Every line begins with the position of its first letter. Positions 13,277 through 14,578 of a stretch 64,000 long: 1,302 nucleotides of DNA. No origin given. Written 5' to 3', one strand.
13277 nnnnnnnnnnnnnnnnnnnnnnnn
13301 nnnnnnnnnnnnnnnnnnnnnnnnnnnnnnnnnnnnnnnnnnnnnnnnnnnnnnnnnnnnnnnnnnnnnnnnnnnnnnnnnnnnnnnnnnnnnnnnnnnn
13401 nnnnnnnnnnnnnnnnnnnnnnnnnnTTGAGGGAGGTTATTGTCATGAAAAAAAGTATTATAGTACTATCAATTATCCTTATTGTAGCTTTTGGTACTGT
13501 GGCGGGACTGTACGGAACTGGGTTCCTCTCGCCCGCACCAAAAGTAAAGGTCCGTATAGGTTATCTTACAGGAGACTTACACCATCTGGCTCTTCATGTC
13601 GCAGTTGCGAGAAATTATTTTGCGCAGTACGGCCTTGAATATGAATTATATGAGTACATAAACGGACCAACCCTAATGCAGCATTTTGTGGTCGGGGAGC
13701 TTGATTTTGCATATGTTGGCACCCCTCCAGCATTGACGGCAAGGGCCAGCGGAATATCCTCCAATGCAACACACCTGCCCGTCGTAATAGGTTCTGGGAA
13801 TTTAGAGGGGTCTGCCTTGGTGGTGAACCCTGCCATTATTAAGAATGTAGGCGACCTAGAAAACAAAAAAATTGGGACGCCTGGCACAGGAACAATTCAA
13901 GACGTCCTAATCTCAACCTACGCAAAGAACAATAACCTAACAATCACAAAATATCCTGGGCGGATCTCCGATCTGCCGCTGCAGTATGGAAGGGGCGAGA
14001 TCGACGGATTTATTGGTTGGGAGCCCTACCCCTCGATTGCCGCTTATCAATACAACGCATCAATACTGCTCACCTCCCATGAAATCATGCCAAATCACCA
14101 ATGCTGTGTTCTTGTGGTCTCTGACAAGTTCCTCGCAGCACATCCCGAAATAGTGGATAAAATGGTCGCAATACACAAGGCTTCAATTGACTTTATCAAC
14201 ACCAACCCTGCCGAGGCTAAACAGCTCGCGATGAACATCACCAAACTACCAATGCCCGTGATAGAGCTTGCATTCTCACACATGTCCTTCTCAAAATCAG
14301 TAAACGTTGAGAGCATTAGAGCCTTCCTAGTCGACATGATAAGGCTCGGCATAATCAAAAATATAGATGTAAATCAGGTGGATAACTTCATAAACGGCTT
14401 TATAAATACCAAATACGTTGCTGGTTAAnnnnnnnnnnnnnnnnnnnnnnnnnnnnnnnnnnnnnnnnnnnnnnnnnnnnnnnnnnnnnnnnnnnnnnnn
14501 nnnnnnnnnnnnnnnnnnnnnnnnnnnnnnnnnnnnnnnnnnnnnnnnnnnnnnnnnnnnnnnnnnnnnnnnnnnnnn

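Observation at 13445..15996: Sulfonate/nitrate/taurine-type ABC importer immediately upstream of, and co-directional with, mcrBGA: candidate coenzyme M or sulfonate uptake system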

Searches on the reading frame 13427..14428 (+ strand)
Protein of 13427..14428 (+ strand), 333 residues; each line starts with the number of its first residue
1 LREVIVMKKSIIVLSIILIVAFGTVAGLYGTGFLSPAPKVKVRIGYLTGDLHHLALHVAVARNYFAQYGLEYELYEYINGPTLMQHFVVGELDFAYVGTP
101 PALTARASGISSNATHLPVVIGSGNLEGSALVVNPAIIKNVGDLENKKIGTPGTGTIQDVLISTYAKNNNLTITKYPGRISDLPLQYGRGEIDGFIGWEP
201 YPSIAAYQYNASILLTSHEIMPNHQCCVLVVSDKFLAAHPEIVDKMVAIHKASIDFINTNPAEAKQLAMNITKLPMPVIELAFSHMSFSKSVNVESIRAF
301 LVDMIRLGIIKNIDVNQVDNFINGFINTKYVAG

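Call 3: search_protein_families(library=pfam, proteins=[window:13427-14428:+])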
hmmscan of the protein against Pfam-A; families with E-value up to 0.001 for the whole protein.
window:13427-14428:+ (333 aa): 3 families
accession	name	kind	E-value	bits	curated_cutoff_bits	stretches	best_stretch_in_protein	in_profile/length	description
PF13379.11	NMT1_2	-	5.7e-22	79.2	24.7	1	36-268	2-248/252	NMT1-like family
PF09084.16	NMT1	-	2.2e-14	54.3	20.5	1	52-264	3-216/216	NMT1/THI5 like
PF04069.17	OpuAC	-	0.00046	20.3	21.2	1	130-247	89-224/257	Substrate binding domain of ABC-type glycine betaine transport system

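Call 4: search_protein_families(library=ncbifam, proteins=[window:13427-14428:+])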
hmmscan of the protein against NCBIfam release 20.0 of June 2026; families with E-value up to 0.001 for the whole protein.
window:13427-14428:+ (333 aa): 5 families
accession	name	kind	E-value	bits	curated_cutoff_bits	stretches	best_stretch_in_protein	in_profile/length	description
TIGR01728.1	SsuA_fam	subfamily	1.3e-35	123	163.5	1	42-297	1-257/290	aliphatic sulfonate ABC transporter substrate-binding protein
NF040735.1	SBP_SaoX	equivalog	6.9e-23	81.2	300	1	40-267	3-228/330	ABC transporter substrate-binding subunit SaoX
NF008588.0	PRK11553.1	subfamily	1.5e-09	37.3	299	1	40-289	27-272/319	aliphatic sulfonate ABC transporter substrate-binding protein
TIGR01729.1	taurine_ABC_bnd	equivalog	1.5e-05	24.6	304.25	1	77-273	34-229/300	taurine ABC transporter substrate-binding protein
NF008553.0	PRK11480.1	equivalog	2.2e-05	23.8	490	1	55-273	35-251/320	taurine ABC transporter substrate-binding protein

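Call 9: find_homologous_proteins(query=window:13427-14428:+)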
Query window:13427-14428:+ (333 aa): 86 proteins with E <= 0.001 among 1712 candidates.
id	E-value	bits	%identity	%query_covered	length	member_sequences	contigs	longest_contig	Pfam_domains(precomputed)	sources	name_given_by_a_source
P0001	5.4e-213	724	100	98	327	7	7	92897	PF13379.12,PF09084.17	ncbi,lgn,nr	ncbi:MAG: ABC transporter substrate-binding protein [Candidatus Methanomethylicaceae archaeon]|nr:AB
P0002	6.3e-189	645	87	98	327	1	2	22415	PF13379.12,PF04069.18,PF09084.17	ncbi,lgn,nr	ncbi:MAG: ABC transporter substrate-binding protein [Candidatus Methanomethyliales bacterium]|nr:ABC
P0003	6.3e-189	645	86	98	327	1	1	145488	PF13379.12,PF09084.17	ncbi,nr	ncbi:MAG: ABC transporter substrate-binding protein [Candidatus Methanomethyliaceae archaeon]|nr:ABC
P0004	1.7e-188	643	86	98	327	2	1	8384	PF13379.12,PF04069.18,PF09084.17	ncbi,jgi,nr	ncbi:MAG: ABC transporter substrate-binding protein [Candidatus Methanomethylicia archaeon]|nr:ABC t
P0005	2.3e-187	640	86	98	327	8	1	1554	PF13379.12,PF04069.18,PF09084.17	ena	-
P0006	9.9e-185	631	83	98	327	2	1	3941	PF13379.12,PF04069.18,PF09084.17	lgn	-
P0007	1.0e-183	628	83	98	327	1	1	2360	PF13379.12,PF04069.18,PF09084.17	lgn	-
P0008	7.5e-170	582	78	98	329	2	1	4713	PF13379.12,PF04069.18,PF09084.17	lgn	-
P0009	4.7e-160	550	76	93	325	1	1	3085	PF13379.12,PF04069.18,PF09084.17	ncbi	ncbi:MAG: ABC transporter substrate-binding protein, partial [Candidatus Methanomethylicaceae archae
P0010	2.5e-141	488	68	96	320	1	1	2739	PF13379.12,PF04069.18,PF09084.17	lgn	-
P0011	6.0e-140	484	68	96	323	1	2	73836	PF13379.12,PF09084.17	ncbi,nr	ncbi:MAG: ABC transporter substrate-binding protein [Candidatus Methanomethyliaceae archaeon]|nr:ABC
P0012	5.6e-139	481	66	96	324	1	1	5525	PF13379.12,PF04069.18,PF09084.17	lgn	-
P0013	3.3e-137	475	70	86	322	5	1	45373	PF13379.12,PF04069.18,PF09084.17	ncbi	ncbi:MAG: ABC transporter substrate-binding protein [Candidatus Methanomethylicaceae archaeon]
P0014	1.4e-136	473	66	92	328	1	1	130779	PF13379.12,PF04069.18,PF09084.17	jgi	jgi:NitT/TauT family transport system substrate-binding protein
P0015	2.0e-136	472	68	86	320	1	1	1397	PF13379.12,PF04069.18,PF09084.17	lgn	-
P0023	7.4e-116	405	58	98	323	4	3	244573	PF13379.12,PF09084.17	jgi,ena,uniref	uniref:ABC transporter substrate-binding protein n=1 Tax=Candidatus Methanomethylicus mesodigestus T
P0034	1.4e-106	374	52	98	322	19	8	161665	PF13379.12,PF09084.17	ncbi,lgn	ncbi:MAG: ABC transporter substrate-binding protein [Candidatus Methanosuratincola petrocarbonis]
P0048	6.0e-97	343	51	93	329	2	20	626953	PF13379.12,PF04069.18,PF09084.17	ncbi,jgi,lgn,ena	ncbi:MAG: ABC transporter substrate-binding protein [Candidatus Methanomethylicaceae archaeon]|jgi:N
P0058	3.8e-56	209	37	97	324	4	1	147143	PF13379.12,PF09084.17,PF12974.13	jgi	-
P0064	1.7e-48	183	35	90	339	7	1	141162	PF13379.12,PF09084.17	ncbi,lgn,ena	-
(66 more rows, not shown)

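Call 19: find_encoding_contigs(protein=P0023, flank=10000, max_places=3)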
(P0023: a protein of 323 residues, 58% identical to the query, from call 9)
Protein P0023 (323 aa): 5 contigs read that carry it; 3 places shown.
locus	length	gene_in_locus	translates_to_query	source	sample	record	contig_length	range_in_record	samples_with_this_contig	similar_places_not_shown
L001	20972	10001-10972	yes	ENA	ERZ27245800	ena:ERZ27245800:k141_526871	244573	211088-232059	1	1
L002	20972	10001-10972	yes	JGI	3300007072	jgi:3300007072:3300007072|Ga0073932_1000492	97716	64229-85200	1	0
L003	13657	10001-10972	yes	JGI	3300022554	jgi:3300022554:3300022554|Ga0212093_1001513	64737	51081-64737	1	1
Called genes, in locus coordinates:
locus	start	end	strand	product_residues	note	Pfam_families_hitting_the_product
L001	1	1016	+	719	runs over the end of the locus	PF02359:CDC48_N, PF02933:CDC48_2, PF05496:RuvB_N, PF00004:AAA, PF07724:AAA_2 (weak), PF17862:AAA_lid_3, PF00004:AAA, PF17862:AAA_lid_3, +27 more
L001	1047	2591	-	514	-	PF00682:HMGL-like, PF22617:HCS_D2, PF08502:LeuA_dimer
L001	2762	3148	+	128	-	PF02627:CMD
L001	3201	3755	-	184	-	PF00352:TBP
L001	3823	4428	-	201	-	-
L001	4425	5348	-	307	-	PF02775:TPP_enzyme_C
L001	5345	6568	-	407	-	PF01855:POR_N, PF02780:Transketolase_C (weak), PF17147:PFOR_II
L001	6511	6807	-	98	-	PF12837:Fer4_6 (faint), PF13187:Fer4_9 (faint), PF12797:Fer4_2 (faint), PF00037:Fer4, PF13237:Fer4_10, PF14697:Fer4_21, PF12838:Fer4_7 (weak)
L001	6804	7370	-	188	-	PF01558:POR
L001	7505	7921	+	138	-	-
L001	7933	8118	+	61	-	-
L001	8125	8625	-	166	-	PF25084:LbH_EIF2B (faint), PF00132:Hexapep, PF25087:GMPPB_C (weak), PF00132:Hexapep, PF14602:Hexapep_2 (weak)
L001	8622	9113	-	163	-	PF09897:DUF2124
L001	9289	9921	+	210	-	PF21715:CggR_N, PF22167:PH0730-like_N, PF14544:DUF4443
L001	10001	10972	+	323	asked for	PF13379:NMT1_2, PF09084:NMT1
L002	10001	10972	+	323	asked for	PF13379:NMT1_2, PF09084:NMT1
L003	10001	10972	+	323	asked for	PF13379:NMT1_2, PF09084:NMT1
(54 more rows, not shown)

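Call 20: find_encoding_contigs(protein=P0034, flank=10000, max_places=3)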
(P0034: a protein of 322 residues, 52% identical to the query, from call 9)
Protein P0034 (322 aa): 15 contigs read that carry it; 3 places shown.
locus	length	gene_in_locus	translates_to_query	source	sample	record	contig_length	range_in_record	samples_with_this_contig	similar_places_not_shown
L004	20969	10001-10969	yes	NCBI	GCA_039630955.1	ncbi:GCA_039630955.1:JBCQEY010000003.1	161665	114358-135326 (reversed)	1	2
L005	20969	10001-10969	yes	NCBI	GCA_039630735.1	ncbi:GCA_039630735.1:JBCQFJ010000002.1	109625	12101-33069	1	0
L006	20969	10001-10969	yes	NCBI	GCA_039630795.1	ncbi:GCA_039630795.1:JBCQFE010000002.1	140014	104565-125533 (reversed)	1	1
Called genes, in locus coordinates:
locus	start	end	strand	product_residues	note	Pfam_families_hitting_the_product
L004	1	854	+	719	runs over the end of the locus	PF02359:CDC48_N, PF02933:CDC48_2, PF05496:RuvB_N, PF00004:AAA, PF07724:AAA_2 (weak), PF17862:AAA_lid_3, PF00004:AAA, PF17862:AAA_lid_3, +26 more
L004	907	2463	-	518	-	PF00682:HMGL-like, PF22617:HCS_D2, PF08502:LeuA_dimer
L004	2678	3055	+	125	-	PF02627:CMD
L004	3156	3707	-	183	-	PF00352:TBP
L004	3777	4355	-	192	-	-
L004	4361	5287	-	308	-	PF02775:TPP_enzyme_C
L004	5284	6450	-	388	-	PF01855:POR_N, PF02780:Transketolase_C, PF17147:PFOR_II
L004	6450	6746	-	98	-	PF13187:Fer4_9 (faint), PF12797:Fer4_2 (faint), PF00037:Fer4 (weak), PF12837:Fer4_6 (weak), PF13237:Fer4_10 (weak), PF14697:Fer4_21, PF12838:Fer4_7 (weak)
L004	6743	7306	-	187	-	PF01558:POR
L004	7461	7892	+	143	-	-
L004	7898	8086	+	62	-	-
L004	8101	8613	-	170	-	PF00132:Hexapep (weak), PF25084:LbH_EIF2B (faint), PF25087:GMPPB_C (faint), PF00132:Hexapep, PF14602:Hexapep_2 (weak)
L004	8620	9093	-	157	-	PF09897:DUF2124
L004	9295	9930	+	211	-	PF21715:CggR_N, PF22167:PH0730-like_N (weak), PF14544:DUF4443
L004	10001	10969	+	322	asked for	PF13379:NMT1_2, PF09084:NMT1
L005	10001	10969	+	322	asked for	PF13379:NMT1_2, PF09084:NMT1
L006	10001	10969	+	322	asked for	PF13379:NMT1_2, PF09084:NMT1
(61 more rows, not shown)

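Call 21: find_encoding_contigs(protein=P0058, flank=8000, max_places=1)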
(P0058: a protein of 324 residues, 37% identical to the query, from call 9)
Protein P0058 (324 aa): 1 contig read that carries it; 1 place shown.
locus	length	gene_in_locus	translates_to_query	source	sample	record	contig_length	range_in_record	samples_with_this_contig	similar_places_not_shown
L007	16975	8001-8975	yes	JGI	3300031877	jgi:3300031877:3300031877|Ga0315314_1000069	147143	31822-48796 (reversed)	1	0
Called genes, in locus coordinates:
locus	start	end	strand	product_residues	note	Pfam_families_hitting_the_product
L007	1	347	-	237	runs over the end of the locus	PF13549:ATP-grasp_5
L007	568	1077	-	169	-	-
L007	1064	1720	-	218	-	-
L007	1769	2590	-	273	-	PF03029:ATP_bind_1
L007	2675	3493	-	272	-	PF00994:MoCF_biosynth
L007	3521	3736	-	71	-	-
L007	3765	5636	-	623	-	-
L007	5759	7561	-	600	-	PF04068:Fer4_RLI (weak), PF02463:SMC_N (faint), PF00037:Fer4 (weak), PF00005:ABC_tran, PF13175:AAA_15 (faint), PF13555:AAA_29 (faint), PF13304:AAA_21 (faint), PF00005:ABC_tran, +1 more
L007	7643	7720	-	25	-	-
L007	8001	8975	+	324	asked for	PF13379:NMT1_2, PF09084:NMT1, PF12974:Phosphonate-bd (faint)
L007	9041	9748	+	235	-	PF00528:BPD_transp_1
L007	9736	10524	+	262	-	PF00005:ABC_tran, PF00004:AAA (faint), PF13304:AAA_21 (faint)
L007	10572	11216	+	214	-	PF01300:Sua5_yciO_yrdC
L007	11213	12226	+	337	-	PF00814:TsaD, PF22521:HypF_C_2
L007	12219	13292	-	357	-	PF13506:Glyco_transf_21 (weak), PF13641:Glyco_tranf_2_3, PF00535:Glycos_transf_2, PF10111:Glyco_tranf_2_2, PF13632:Glyco_trans_2_3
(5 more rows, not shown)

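Call 22: find_encoding_contigs(protein=P0064, flank=8000, max_places=1)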
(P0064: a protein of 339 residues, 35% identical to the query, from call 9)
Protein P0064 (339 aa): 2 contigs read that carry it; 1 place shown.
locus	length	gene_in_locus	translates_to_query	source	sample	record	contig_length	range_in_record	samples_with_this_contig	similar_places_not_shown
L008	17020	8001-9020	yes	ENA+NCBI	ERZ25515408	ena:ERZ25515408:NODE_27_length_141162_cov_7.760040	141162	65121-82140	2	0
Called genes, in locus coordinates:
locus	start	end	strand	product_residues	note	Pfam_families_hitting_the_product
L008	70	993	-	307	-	PF00070:Pyr_redox (faint), PF01266:DAO (weak), PF01494:FAD_binding_3 (weak), PF01946:Thi4 (weak), PF07992:Pyr_redox_2, PF12831:FAD_oxidored, PF13450:NAD_binding_8 (weak), PF13738:Pyr_redox_3, +3 more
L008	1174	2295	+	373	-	PF22641:TiaS_TCKD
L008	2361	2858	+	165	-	-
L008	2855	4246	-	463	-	PF14691:Fer4_20, PF01266:DAO (faint), PF01946:Thi4 (weak), PF07992:Pyr_redox_2, PF12831:FAD_oxidored (weak), PF13450:NAD_binding_8, PF13738:Pyr_redox_3 (weak), PF00070:Pyr_redox (weak), +1 more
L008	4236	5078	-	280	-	PF10418:DHODB_Fe-S_bind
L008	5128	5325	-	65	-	PF05187:Fer4_ETF_QO (weak), PF12797:Fer4_2 (weak), PF13237:Fer4_10, PF00037:Fer4, PF12837:Fer4_6, PF14697:Fer4_21, PF12838:Fer4_7, PF13187:Fer4_9, +7 more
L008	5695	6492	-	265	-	PF01996:F420_ligase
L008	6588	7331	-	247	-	PF00005:ABC_tran, PF13304:AAA_21 (faint)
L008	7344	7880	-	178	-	PF01381:HTH_3 (weak)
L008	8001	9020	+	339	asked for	PF13379:NMT1_2, PF09084:NMT1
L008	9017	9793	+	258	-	PF00528:BPD_transp_1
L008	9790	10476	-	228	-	PF01983:CofC, PF12804:NTP_transf_3 (weak)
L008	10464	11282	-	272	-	PF01933:CofD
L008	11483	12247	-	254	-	PF01996:F420_ligase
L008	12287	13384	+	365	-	PF00037:Fer4 (weak), PF13237:Fer4_10 (weak), PF04422:FrhB_FdhB_N, PF04432:FrhB_FdhB_C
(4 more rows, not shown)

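Call 23: find_encoding_contigs(protein=P0048, flank=8000, max_places=2)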
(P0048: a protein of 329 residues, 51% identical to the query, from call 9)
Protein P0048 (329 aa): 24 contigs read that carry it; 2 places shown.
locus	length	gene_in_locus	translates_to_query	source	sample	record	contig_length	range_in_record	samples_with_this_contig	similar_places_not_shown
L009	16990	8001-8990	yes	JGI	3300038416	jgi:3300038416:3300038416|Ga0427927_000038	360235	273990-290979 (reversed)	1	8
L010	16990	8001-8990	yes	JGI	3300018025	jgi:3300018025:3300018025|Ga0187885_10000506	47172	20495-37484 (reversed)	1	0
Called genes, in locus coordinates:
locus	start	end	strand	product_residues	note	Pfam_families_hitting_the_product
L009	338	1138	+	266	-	PF04055:Radical_SAM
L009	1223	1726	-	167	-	PF00352:TBP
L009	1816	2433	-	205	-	PF10502:Peptidase_S26 (weak)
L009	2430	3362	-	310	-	PF02775:TPP_enzyme_C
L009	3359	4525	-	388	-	PF01855:POR_N, PF02780:Transketolase_C (weak), PF17147:PFOR_II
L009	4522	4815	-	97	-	PF13187:Fer4_9 (faint), PF13484:Fer4_16 (faint), PF00037:Fer4 (weak), PF12797:Fer4_2 (faint), PF12837:Fer4_6 (faint), PF13237:Fer4_10 (weak), PF14697:Fer4_21, PF12838:Fer4_7 (weak)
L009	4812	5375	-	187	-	PF01558:POR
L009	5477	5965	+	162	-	-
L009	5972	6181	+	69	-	-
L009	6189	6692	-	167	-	PF25084:LbH_EIF2B (faint), PF25087:GMPPB_C (faint), PF00132:Hexapep (weak)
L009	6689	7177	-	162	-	PF09897:DUF2124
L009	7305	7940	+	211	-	PF21715:CggR_N (weak), PF22167:PH0730-like_N (weak), PF14544:DUF4443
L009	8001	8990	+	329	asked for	PF13379:NMT1_2, PF04069:OpuAC, PF09084:NMT1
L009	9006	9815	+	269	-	PF00528:BPD_transp_1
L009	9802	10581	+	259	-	PF00005:ABC_tran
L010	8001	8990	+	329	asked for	PF13379:NMT1_2, PF04069:OpuAC, PF09084:NMT1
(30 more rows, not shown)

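Call 25: search_solved_structures(query=window:13445-14428:+, max_evalue=0.01, show_alignments=3)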
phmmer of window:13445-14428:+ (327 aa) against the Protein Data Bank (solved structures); distinct sequences matched with E-value up to 0.01: 5.
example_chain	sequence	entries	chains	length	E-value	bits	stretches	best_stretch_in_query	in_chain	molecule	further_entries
3e4r_A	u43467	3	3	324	1.5e-05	27.6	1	58-280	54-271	Nitrate transport protein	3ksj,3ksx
2x26_A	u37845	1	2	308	2.4e-05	26.9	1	36-280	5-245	PERIPLASMIC ALIPHATIC SULPHONATES-BINDING PROTEIN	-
4h6d_F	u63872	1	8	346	9.3e-05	24.9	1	46-258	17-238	Pyrimidine precursor biosynthesis enzyme THI5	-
4h65_A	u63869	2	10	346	0.00042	22.8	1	46-258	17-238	Pyrimidine precursor biosynthesis enzyme THI5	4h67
3un6_A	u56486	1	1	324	0.00044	22.7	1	36-248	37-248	ABC transporter substrate-binding protein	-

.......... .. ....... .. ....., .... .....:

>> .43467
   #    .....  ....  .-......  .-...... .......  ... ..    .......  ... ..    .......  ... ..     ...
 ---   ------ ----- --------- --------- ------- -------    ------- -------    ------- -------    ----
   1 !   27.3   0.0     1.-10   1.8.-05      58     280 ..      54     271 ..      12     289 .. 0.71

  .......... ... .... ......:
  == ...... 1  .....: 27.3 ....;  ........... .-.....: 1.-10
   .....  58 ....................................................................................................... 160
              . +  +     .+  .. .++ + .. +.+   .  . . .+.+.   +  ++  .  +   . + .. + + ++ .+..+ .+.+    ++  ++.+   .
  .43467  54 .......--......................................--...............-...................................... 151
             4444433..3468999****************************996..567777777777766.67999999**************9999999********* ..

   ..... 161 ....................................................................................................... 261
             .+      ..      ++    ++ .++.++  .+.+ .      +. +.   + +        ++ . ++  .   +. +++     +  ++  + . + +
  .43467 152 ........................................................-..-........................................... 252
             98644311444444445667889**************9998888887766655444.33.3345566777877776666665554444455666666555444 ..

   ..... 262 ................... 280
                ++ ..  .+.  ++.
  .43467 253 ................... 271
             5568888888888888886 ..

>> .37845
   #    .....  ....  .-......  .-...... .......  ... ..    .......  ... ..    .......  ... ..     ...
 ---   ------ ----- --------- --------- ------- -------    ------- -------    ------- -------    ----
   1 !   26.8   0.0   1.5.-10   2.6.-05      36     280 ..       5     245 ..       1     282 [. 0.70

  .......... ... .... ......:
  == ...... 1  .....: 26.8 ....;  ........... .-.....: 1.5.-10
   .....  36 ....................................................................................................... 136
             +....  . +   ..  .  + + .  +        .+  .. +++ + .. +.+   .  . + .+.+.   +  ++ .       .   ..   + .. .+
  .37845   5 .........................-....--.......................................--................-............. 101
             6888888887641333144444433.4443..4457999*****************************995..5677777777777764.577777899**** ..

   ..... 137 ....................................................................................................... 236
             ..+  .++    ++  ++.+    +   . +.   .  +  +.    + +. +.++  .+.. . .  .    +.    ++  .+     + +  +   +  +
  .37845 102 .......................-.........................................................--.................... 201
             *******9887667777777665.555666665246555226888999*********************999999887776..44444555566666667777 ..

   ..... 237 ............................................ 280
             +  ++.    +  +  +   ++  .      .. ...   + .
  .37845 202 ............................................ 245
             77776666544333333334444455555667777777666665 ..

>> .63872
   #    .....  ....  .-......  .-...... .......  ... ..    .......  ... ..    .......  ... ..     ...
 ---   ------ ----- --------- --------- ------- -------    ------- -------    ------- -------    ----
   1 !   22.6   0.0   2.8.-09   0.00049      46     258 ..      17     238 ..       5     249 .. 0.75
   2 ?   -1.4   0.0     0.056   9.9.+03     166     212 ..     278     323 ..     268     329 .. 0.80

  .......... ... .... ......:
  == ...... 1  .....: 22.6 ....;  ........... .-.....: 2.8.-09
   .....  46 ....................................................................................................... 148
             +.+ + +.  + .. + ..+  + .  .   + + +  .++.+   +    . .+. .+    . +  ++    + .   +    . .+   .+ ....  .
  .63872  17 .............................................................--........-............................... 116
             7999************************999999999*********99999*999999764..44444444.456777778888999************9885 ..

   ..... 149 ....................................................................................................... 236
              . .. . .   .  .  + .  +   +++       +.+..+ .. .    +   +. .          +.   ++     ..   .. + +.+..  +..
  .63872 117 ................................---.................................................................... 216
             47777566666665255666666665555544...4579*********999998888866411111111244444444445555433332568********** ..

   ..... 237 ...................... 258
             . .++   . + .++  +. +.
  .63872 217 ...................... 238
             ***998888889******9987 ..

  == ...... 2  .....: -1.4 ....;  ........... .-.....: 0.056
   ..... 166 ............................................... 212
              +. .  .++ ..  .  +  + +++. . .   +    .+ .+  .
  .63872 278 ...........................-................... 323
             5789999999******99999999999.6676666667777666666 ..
